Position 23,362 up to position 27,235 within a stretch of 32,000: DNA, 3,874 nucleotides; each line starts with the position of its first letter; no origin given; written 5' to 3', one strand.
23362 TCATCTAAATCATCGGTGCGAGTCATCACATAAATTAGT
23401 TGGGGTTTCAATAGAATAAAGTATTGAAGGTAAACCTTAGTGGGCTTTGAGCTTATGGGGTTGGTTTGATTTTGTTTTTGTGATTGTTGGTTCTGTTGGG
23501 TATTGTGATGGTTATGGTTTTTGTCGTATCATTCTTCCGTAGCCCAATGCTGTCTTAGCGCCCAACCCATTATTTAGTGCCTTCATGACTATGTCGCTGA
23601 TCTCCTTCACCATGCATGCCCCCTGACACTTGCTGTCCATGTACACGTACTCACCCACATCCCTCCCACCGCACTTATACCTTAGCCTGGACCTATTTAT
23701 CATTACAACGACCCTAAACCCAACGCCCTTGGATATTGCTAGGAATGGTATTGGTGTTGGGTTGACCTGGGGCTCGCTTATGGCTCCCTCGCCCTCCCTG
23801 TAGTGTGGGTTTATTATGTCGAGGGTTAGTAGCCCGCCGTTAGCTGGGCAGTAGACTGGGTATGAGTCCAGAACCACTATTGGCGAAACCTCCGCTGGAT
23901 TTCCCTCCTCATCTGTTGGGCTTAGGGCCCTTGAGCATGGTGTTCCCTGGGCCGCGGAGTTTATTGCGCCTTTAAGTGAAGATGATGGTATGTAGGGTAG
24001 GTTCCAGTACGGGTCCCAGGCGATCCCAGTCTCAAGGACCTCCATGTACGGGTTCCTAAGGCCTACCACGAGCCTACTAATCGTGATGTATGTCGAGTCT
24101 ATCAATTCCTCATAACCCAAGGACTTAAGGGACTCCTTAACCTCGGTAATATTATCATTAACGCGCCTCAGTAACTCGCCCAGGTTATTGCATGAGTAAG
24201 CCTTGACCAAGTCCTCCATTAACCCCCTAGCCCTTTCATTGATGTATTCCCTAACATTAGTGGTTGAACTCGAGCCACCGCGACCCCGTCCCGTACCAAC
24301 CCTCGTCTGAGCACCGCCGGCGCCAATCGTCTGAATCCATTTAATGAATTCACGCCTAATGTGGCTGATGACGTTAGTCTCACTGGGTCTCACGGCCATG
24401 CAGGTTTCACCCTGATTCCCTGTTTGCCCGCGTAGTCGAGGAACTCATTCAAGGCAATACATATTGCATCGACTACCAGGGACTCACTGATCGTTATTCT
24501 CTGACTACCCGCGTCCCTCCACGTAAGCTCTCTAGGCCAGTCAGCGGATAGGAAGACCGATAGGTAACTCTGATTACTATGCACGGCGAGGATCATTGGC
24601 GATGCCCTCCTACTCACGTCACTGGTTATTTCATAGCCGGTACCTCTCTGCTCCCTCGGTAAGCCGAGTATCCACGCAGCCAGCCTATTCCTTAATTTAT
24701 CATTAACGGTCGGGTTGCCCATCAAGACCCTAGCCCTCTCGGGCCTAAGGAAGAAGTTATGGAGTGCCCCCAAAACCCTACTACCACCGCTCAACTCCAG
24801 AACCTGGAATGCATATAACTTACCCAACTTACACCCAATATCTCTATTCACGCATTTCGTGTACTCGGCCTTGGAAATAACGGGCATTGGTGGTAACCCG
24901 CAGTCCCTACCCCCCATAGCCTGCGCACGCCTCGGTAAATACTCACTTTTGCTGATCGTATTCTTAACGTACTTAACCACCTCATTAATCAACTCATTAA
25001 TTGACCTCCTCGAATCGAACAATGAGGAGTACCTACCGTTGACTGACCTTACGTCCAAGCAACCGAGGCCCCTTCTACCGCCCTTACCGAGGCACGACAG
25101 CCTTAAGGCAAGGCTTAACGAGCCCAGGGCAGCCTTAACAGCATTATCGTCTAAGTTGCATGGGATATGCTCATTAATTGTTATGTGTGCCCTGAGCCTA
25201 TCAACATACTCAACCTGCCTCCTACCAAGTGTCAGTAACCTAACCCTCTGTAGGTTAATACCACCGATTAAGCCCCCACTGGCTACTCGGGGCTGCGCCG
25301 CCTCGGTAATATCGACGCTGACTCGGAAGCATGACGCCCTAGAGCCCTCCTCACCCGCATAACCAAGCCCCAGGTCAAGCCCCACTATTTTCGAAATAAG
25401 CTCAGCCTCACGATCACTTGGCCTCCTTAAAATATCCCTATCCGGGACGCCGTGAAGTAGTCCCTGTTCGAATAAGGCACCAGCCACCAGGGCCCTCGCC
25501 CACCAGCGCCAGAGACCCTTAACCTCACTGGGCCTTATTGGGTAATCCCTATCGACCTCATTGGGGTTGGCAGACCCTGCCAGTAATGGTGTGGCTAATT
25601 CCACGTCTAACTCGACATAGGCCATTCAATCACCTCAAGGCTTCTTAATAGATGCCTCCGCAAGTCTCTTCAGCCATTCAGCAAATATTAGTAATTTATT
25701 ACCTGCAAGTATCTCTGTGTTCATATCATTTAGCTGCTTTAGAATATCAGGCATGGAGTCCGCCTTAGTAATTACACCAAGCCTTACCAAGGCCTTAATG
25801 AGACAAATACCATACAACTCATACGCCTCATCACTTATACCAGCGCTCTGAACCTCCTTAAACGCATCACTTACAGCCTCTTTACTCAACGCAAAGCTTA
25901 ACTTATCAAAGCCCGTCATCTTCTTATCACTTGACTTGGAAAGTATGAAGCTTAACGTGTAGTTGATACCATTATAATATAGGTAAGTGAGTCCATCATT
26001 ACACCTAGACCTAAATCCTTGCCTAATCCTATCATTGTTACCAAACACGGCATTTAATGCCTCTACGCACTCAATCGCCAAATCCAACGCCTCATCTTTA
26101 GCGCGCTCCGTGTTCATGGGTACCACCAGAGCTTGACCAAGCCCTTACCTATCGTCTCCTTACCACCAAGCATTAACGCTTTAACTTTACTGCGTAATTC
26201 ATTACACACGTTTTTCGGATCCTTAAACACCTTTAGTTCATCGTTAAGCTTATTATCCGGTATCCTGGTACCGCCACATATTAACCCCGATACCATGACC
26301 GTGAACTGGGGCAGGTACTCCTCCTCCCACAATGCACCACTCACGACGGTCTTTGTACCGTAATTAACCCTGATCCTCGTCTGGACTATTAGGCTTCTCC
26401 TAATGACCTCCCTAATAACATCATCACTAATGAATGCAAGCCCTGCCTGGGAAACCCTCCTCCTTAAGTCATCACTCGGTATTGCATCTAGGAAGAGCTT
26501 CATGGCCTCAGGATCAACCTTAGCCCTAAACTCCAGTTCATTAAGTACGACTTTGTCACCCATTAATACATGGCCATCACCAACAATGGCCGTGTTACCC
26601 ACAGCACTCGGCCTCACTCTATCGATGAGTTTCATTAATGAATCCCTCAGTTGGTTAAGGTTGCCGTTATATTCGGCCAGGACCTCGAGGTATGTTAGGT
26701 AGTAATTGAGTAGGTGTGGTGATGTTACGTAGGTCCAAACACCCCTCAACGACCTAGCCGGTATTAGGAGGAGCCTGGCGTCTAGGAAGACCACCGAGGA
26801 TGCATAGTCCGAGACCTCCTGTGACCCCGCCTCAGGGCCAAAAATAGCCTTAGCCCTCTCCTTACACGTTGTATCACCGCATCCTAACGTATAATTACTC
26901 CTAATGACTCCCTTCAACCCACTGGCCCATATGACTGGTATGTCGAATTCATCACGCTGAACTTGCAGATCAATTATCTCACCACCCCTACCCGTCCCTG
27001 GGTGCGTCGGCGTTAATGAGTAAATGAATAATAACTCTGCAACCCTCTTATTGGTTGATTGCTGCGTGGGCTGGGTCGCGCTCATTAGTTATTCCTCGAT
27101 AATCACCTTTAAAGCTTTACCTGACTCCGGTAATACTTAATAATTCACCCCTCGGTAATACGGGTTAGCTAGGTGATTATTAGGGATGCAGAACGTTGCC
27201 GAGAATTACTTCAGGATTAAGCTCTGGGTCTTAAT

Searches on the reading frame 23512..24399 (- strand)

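Call 16: search_protein_families(library=pfam, proteins=[window:23512-24399:-], max_evalue=0.01)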
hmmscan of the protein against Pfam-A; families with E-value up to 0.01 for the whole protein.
window:23512-24399:- (295 aa): 1 family
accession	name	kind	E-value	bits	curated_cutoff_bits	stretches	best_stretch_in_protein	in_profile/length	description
PF03787.20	RAMPs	-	1.9e-08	35.5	22.1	1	120-290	16-188/189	RAMP superfamily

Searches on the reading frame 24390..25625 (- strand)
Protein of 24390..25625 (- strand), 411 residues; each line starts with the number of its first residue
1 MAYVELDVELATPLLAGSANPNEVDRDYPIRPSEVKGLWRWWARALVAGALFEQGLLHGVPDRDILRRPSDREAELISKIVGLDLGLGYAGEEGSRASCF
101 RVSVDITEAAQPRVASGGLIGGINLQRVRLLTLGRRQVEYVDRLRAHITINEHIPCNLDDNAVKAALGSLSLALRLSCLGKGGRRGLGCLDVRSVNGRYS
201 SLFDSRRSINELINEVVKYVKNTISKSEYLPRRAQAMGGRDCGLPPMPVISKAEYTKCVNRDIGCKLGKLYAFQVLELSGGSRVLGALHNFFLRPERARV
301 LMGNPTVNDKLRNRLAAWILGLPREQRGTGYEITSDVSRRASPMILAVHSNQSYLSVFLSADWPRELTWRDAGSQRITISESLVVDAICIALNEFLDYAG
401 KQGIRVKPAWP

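Call 16: search_protein_families(library=pfam, proteins=[window:24390-25625:-], max_evalue=0.01)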
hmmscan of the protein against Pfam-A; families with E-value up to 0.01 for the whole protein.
window:24390-25625:- (411 aa): 1 family
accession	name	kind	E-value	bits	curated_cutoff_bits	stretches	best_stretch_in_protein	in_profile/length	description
PF03787.20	RAMPs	-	1.3e-12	49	22.1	1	8-190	2-188/189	RAMP superfamily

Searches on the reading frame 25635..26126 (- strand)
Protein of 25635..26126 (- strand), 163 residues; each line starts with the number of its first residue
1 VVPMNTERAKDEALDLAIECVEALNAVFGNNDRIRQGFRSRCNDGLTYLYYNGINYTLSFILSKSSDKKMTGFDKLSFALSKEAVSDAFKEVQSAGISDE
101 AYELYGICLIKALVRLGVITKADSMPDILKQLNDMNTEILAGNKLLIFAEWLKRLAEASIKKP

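Call 16: search_protein_families(library=pfam, proteins=[window:25635-26126:-], max_evalue=0.01)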
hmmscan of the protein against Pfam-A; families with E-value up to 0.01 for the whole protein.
window:25635-26126:- (163 aa): 1 family
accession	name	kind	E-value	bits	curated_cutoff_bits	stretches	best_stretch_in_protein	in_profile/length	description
PF09701.15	Cas_Cmr5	-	3.8e-07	30.8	21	1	16-158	8-118/119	CRISPR-associated protein (Cas_Cmr5)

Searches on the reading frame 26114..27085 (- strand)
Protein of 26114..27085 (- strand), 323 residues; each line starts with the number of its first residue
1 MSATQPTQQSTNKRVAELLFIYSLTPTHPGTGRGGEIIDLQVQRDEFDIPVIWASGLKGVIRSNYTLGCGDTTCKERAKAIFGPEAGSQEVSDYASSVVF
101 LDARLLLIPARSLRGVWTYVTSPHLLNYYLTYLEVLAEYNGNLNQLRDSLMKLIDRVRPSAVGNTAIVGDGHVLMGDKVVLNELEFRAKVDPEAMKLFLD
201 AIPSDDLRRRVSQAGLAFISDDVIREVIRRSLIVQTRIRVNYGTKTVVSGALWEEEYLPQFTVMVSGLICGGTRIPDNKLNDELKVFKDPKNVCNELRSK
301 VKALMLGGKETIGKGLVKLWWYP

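Call 16: search_protein_families(library=pfam, proteins=[window:26114-27085:-], max_evalue=0.01)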
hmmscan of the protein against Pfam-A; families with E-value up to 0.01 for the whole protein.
window:26114-27085:- (323 aa): 1 family
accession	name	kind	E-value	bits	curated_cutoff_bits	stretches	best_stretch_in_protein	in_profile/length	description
PF03787.20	RAMPs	-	1.8e-24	87.7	22.1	1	21-318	2-189/189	RAMP superfamily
